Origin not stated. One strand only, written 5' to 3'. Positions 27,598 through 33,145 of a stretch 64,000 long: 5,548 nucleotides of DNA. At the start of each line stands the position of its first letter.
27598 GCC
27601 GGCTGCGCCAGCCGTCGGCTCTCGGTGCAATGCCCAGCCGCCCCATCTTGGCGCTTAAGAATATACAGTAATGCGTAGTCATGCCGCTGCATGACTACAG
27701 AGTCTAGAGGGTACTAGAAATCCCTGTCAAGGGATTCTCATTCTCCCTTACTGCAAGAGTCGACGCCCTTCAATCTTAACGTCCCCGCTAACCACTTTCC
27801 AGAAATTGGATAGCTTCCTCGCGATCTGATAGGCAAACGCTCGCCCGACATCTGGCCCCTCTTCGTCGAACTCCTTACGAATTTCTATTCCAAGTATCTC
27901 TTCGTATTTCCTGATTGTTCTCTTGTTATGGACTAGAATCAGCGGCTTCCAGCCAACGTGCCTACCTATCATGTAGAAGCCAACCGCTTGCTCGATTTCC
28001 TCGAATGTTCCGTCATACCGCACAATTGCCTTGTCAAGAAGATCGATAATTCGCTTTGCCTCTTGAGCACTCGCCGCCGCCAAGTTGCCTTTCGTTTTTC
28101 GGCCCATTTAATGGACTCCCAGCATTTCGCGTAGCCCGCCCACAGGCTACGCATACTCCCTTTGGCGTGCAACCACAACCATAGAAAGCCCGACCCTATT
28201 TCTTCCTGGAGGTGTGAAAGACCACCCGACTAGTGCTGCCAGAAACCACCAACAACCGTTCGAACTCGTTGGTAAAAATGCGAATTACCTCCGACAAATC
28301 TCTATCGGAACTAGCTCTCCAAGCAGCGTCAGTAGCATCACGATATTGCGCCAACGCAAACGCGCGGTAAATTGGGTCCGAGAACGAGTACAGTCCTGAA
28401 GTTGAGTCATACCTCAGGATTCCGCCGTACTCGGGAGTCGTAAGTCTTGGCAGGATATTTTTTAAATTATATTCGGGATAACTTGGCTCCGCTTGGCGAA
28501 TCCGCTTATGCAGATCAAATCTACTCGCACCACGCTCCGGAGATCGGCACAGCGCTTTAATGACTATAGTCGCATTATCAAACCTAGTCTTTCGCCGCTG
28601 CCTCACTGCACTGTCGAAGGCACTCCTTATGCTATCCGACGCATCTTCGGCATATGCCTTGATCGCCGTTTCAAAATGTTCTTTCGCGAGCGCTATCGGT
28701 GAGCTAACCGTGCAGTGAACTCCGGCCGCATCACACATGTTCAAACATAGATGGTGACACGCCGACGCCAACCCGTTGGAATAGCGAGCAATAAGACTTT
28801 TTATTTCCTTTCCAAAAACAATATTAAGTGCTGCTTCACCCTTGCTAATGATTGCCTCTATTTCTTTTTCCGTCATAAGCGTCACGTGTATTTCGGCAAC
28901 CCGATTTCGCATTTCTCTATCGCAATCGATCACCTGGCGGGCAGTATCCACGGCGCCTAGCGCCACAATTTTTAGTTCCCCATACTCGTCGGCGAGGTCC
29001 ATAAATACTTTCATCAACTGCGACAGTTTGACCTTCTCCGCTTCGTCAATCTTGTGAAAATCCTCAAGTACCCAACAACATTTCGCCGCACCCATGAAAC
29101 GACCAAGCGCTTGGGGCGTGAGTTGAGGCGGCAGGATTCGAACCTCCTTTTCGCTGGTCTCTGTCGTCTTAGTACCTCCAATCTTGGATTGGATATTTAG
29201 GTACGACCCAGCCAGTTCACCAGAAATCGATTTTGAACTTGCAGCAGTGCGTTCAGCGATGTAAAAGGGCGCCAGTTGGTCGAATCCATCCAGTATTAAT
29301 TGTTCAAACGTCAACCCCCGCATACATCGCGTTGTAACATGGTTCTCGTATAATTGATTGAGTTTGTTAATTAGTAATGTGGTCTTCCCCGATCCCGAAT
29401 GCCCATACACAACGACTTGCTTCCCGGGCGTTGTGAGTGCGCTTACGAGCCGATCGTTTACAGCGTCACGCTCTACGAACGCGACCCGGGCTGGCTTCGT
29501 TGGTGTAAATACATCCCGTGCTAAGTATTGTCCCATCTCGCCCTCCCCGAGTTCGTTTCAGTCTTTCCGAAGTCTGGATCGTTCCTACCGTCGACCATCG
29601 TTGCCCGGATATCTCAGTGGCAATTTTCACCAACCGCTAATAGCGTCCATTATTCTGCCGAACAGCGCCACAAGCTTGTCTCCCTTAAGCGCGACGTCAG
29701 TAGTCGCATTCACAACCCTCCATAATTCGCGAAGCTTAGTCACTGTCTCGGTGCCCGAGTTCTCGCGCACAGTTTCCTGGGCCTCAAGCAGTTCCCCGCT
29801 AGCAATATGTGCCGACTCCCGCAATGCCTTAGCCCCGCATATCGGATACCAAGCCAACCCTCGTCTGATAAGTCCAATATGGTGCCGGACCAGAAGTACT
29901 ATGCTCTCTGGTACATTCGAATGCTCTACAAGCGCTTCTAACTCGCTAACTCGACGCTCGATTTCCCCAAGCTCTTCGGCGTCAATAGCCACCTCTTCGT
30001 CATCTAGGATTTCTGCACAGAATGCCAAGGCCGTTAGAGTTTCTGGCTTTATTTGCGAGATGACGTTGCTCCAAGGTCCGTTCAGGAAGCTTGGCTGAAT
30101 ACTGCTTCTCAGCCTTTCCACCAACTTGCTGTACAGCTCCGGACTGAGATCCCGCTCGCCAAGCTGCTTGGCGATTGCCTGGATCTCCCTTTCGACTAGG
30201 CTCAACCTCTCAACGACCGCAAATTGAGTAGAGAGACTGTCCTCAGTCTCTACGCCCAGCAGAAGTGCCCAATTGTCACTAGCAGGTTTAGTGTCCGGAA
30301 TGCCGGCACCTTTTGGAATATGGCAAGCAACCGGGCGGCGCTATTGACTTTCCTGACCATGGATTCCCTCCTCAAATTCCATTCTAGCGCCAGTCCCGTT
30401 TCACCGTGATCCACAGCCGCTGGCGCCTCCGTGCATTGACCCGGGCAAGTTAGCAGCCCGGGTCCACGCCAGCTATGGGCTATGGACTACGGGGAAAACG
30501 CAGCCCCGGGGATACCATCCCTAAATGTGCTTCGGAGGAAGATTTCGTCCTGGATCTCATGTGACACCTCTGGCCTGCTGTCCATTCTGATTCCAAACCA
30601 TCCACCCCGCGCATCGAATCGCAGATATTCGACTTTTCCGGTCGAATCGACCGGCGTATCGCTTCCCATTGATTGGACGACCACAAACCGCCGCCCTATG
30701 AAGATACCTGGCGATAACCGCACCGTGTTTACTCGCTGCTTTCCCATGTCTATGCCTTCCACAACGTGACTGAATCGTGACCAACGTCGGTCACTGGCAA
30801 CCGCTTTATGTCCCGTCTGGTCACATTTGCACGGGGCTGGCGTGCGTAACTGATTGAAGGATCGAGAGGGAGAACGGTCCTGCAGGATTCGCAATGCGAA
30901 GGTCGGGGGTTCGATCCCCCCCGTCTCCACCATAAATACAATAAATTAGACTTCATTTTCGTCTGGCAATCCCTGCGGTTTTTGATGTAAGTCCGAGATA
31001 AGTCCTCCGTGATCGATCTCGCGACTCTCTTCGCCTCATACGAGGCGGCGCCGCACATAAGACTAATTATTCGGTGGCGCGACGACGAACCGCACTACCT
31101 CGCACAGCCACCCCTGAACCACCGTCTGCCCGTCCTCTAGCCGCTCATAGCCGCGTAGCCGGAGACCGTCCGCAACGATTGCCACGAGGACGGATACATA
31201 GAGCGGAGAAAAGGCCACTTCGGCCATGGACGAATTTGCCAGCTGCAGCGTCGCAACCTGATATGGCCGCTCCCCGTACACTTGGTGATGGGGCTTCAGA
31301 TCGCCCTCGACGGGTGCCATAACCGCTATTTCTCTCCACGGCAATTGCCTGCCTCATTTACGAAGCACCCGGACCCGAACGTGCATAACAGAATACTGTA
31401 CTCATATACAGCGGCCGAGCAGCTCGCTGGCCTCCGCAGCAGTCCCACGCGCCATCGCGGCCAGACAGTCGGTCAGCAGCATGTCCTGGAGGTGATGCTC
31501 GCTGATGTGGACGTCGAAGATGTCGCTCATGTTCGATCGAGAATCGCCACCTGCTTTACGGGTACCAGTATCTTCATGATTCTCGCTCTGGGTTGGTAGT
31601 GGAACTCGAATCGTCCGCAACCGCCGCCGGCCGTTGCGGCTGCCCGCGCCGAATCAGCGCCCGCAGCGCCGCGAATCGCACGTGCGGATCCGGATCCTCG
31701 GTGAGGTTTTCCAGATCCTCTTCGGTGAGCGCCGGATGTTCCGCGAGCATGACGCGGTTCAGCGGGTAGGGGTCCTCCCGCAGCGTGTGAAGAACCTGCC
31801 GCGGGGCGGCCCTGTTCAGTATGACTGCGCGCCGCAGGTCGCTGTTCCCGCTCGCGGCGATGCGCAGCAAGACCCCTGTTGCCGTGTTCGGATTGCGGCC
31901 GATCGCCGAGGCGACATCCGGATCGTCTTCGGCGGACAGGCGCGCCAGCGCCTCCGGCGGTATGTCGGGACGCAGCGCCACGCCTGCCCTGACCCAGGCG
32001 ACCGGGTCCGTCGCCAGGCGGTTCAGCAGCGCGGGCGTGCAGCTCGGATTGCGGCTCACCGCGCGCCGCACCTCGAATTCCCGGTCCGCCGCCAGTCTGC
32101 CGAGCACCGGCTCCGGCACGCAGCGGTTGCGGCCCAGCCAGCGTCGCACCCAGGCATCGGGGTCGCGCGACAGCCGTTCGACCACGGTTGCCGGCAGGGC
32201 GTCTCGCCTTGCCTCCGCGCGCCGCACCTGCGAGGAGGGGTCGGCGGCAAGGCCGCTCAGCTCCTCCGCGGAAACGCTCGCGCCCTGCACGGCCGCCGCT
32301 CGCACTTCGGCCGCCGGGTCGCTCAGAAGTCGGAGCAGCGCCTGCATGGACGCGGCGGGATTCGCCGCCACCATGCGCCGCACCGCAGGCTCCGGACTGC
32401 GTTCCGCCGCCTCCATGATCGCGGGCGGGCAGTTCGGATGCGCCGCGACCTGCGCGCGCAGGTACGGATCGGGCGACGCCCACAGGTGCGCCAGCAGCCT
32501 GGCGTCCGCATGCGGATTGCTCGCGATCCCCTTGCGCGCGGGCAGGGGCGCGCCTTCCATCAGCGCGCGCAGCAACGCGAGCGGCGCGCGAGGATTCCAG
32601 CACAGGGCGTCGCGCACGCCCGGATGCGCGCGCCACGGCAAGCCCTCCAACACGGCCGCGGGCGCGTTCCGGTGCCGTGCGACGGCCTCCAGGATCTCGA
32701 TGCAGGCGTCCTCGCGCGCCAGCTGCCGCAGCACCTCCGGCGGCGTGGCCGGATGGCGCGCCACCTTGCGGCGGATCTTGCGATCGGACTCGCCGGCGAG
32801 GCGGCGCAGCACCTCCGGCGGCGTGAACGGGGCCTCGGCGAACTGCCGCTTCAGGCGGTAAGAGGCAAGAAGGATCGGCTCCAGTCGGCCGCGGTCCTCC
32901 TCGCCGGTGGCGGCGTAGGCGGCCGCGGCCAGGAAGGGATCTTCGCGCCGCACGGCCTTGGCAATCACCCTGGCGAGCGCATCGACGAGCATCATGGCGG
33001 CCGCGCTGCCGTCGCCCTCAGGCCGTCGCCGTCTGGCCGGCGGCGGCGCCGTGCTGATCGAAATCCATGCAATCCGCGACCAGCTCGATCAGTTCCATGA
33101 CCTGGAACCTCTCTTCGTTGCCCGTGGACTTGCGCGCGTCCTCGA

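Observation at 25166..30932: Small integrative element inserted in tRNA-Ala(CGC) with exact 45-bp att duplication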

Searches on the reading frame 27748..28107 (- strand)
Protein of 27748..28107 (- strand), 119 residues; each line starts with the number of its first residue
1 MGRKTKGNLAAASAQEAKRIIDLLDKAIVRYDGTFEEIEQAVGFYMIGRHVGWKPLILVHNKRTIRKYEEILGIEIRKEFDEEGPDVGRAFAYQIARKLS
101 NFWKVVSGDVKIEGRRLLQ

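Call 4: search_protein_families(library=pfam, proteins=[window:27748-28107:-], max_evalue=0.01)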
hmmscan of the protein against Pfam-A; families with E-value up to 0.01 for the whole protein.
window:27748-28107:- (119 aa): 0 families

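Call 8: search_protein_families(library=padloc, proteins=[window:27748-28107:-], max_evalue=0.01)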
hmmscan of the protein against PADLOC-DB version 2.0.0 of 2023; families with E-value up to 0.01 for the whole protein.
window:27748-28107:- (119 aa): 0 families

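Call 9: search_protein_families(library=phrogs, proteins=[window:27748-28107:-], max_evalue=0.01)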
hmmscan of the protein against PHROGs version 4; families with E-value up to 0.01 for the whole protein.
window:27748-28107:- (119 aa): 0 families

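Call 10: search_protein_families(library=ncbifam, proteins=[window:27748-28107:-], max_evalue=0.01)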
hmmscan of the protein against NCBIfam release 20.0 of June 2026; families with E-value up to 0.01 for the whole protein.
window:27748-28107:- (119 aa): 0 families

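Call 51: find_homologous_proteins(query=window:27748-28107:-, max_evalue=0.001)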
Query window:27748-28107:- (119 aa): 235 proteins with E <= 0.001 among 247 candidates; the best 120 are listed.
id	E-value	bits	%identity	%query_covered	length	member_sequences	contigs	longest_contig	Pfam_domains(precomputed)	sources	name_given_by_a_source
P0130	1.0e-71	256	100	100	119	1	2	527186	-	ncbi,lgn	ncbi:MAG: hypothetical protein R3F45_02180 [Gammaproteobacteria bacterium]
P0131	1.6e-50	188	71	97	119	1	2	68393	-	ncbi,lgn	-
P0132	3.4e-49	183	69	99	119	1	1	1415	-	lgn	-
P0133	8.4e-49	182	67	100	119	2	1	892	-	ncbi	-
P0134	1.9e-48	181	69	97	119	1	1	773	-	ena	-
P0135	5.7e-48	179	69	97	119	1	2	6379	-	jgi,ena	jgi:hypothetical protein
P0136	7.9e-48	179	68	97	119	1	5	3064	-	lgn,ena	-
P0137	8.2e-48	179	67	99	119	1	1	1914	-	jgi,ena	-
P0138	6.8e-46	173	65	95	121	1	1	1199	-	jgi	jgi:hypothetical protein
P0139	9.2e-46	172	66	95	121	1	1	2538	-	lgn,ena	-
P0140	1.2e-45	172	66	99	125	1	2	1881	-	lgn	-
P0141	1.5e-45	172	66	100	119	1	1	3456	-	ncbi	-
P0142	2.0e-45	171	66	99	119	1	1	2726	-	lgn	-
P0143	2.2e-45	171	64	99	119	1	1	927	-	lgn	-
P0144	1.0e-44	169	66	99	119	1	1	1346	-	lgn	-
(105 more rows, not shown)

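Call 63: predict_structure(alignment_id=A4)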
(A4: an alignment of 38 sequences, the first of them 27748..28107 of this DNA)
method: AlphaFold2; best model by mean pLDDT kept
length: 119 residues; sequences in the alignment: 38
mean_pLDDT: 87.3   pTM: 0.80
mean pLDDT of the five models: 87.3, 81.9, 80.9, 79.5, 75.3
residues with pLDDT >= 90: 68; 70-90: 43; 50-70: 5; < 50: 3
segments of 3 or more residues with pLDDT < 50: none
pLDDT, mean of each block of 10 residues (from residue 1): 56 90 97 97 95 92 96 96 88 81 77 81
secondary structure, 60 per line:
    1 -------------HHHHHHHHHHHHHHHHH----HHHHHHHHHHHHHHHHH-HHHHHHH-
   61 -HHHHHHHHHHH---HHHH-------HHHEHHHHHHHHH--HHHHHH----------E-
elements in order: H14-30 H35-51 H53-59 H62-72 H76-79 H91-99 H102-107

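Call 67: fold_search(model_id=the predicted structure, library=pdb)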
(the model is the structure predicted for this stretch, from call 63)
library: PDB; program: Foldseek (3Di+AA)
matches with E <= 10: 29; with E <= 0.001: 0
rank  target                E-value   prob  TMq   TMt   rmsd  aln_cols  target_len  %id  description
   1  9bcx_G                2.1e+00  0.03  0.18  0.15  11.2       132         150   16  Cryo-EM structure of the S. cerevisiae ORC-Cdc6-Mcm2-7-DNA complex with a fully closed Mcm2-Mcm5 DNA entry gate (released 2025-01-01)
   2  9ut6_B                2.1e+00  0.02  0.15  0.06  16.2       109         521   13  The helicase module of the helicase-primase complex from HHV1 bound with ssDNA and pritelivir (released 2026-04-08)
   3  1r5i_D                3.4e+00  0.03  0.19  0.13  17.0       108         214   13  Crystal structure of the MAM-MHC complex (released 2004-03-16)
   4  4ai4                  4.5e+00  0.04  0.23  0.16  13.2        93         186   15  crystal structure of E38Q mutant of 3-methyladenine DNA glycosylase I from Staphylococcus aureus (released 2012-02-15)
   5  4aia_A                4.5e+00  0.04  0.22  0.16  13.2        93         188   15  The structural basis of 3-methyladenine recognition by 3- methyladenine DNA glycosylase I (TAG) from Staphylococcus au (released 2012-02-22)
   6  4ai5_A                5.1e+00  0.04  0.22  0.16  13.2        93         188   15  Crystal structure of Y16F of 3-methyladenine DNA glycosylase I (TAG) in complex with 3-methyladenine (released 2012-02-15)
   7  3smv                  5.1e+00  0.02  0.19  0.13  12.2       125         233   15  X-ray Crystal Structure of L-Azetidine-2-Carboxylate Hydrolase (released 2012-07-18)
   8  3qzc_B                5.7e+00  0.03  0.18  0.19  18.8       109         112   12  Structure of the periplasmic stress response protein CpxP (released 2011-03-23)
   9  6eu0_Z                6.1e+00  0.02  0.23  0.10  15.6       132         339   11  RNA Polymerase III open pre-initiation complex (OC-PIC) (released 2018-01-17)
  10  9ut3_B                6.1e+00  0.02  0.21  0.05  15.3       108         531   12  The helicase module of the helicase-primase complex from HHV1 bound with ssDNA and amenamevir (released 2026-04-08)
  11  7tfm                  6.4e+00  0.02  0.22  0.20  13.1       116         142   13  Atomic Structure of the Leishmania spp. Hsp100 N-Domain (released 2022-02-16)
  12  8e9h_E                6.8e+00  0.06  0.23  0.13  11.3        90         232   13  Mycobacterial respiratory complex I, fully-inserted quinone (released 2022-10-12)
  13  4aia_B                6.8e+00  0.03  0.22  0.16  13.2        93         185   15  The structural basis of 3-methyladenine recognition by 3- methyladenine DNA glycosylase I (TAG) from Staphylococcus au (released 2012-02-22)
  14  5cm3_A                7.2e+00  0.05  0.22  0.26  15.3        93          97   13  Crystal Structure of KorA, a plasmid-encoded, global transcription regulator (released 2016-04-06)
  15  4bpd_F                7.2e+00  0.04  0.25  0.31  16.4        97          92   10  Structure determination of an integral membrane kinase (released 2014-05-07)
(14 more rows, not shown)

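Call 93: fold_search(model_id=the predicted structure, library=viral)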
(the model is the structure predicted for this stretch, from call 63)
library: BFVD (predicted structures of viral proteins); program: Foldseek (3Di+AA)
matches with E <= 10: 64; with E <= 0.001: 0
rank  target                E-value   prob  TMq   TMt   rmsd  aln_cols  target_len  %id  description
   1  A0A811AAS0            1.1e+00  0.35  0.28  0.21   7.1        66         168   14  (no name in the UniProt tables at hand)
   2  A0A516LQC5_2          2.1e+00  0.08  0.27  0.05  11.1       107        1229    7  (no name in the UniProt tables at hand)
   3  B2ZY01                2.3e+00  0.08  0.28  0.18  14.5       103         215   13  Uncharacterized protein [Ralstonia phage phiRSL1]
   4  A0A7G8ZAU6            2.5e+00  0.23  0.37  0.51   3.9        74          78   14  Nucleoprotein (Fragment) [Apple rubbery wood virus 2]
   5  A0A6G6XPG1            2.5e+00  0.12  0.32  0.30   8.6       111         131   13  (no name in the UniProt tables at hand)
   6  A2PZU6                2.8e+00  0.02  0.18  0.16  21.9       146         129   12  GfV-B49-ORF1 [Ichnoviriform fumiferanae]
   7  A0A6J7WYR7            3.0e+00  0.03  0.16  0.16  14.8       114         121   18  Uncharacterized protein [uncultured Caudovirales phage]
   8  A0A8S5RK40            3.5e+00  0.08  0.26  0.28  12.6        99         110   10  Uncharacterized protein [virus sp. ctDJ83]
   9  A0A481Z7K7            3.5e+00  0.08  0.27  0.14  12.9       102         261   15  Uncharacterized protein [Pithovirus LCPAC302]
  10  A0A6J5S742            3.5e+00  0.06  0.22  0.05  13.1       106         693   15  Uncharacterized protein [uncultured Caudovirales phage]
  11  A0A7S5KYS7            3.5e+00  0.04  0.21  0.14  12.3       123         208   13  Capsid protein (Fragment) [Wheat streak mosaic virus]
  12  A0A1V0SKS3            3.7e+00  0.02  0.15  0.18  14.6        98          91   16  Uncharacterized protein [Klosneuvirus KNV1]
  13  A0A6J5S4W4            4.0e+00  0.06  0.24  0.34  15.2        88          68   17  Uncharacterized protein [uncultured Caudovirales phage]
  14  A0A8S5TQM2            4.0e+00  0.06  0.23  0.29   9.6        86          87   12  Uncharacterized protein [Siphoviridae sp. ctbbV81]
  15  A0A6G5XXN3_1          4.0e+00  0.05  0.28  0.06  17.9       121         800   12  (no name in the UniProt tables at hand)
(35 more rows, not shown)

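Call 95: search_protein_families(library=pfam, proteins=[window:27751-28107:-], max_evalue=1)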
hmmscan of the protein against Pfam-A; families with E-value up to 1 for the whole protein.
window:27751-28107:- (119 aa): 2 families
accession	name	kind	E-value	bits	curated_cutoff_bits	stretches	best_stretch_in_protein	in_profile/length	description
PF04472.17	SepF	-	0.018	15.7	27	1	8-41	28-61/72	Cell division protein SepF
PF11950.13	DUF3467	-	0.16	12.5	25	1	13-40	65-92/92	Protein of unknown function (DUF3467)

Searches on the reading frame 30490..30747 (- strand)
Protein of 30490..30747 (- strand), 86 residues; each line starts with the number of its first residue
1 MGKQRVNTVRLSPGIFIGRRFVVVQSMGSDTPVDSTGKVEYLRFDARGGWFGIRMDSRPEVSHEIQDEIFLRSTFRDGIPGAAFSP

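Call 95: search_protein_families(library=pfam, proteins=[window:30490-30747:-], max_evalue=1)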
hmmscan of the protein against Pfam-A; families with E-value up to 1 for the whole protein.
window:30490-30747:- (86 aa): 0 families

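Call 96: search_protein_families(library=phrogs, proteins=[window:30490-30747:-], max_evalue=1)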
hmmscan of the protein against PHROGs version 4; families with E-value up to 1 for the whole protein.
window:30490-30747:- (86 aa): 0 families

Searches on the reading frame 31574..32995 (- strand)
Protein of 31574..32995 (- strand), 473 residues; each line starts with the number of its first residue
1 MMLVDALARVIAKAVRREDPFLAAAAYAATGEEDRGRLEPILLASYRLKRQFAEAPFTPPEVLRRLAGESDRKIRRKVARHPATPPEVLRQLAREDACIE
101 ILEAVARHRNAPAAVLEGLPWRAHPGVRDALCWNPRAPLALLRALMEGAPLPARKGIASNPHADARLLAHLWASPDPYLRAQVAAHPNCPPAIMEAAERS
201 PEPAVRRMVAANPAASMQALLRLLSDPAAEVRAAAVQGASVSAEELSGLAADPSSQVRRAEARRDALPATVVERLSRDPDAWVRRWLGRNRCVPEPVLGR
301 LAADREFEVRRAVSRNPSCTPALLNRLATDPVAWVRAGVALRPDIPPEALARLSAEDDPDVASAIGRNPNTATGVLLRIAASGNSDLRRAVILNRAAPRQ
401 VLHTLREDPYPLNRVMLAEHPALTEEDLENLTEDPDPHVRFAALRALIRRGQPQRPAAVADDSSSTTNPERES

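Call 4: search_protein_families(library=pfam, proteins=[window:31574-32995:-], max_evalue=0.01)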
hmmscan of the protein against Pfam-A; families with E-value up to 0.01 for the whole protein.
window:31574-32995:- (473 aa): 7 families
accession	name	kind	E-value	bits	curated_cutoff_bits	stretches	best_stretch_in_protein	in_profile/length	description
PF01816.23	LRV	-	1.7e-27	94.3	21.6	3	334-360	2-26/26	Leucine rich repeat variant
PF25591.1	LRV_2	-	3e-20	72.4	27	4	157-206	6-54/61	Leucine Rich Repeat Variant domain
PF02985.28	HEAT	-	2.8e-13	49.2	23.5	0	217-237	2-22/31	HEAT repeat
PF13646.12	HEAT_2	-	1.6e-08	35.1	27.7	1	425-458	33-66/88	HEAT repeats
PF09280.16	XPC-binding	-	2.1e-06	27.7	26.4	0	308-329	12-33/57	XPC-binding domain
PF13513.12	HEAT_EZ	-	0.0011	19.9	27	0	217-236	30-49/55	HEAT-like repeat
PF12765.13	Cohesin_HEAT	-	0.0072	17.1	21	0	217-237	20-40/42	HEAT repeat associated with sister chromatid cohesion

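Call 15: find_encoding_contigs(protein=window:31574-32995:-, flank=10000, max_places=10)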
Protein window:31574-32995:- (473 aa): no gene with exactly this product is on record in the collection.
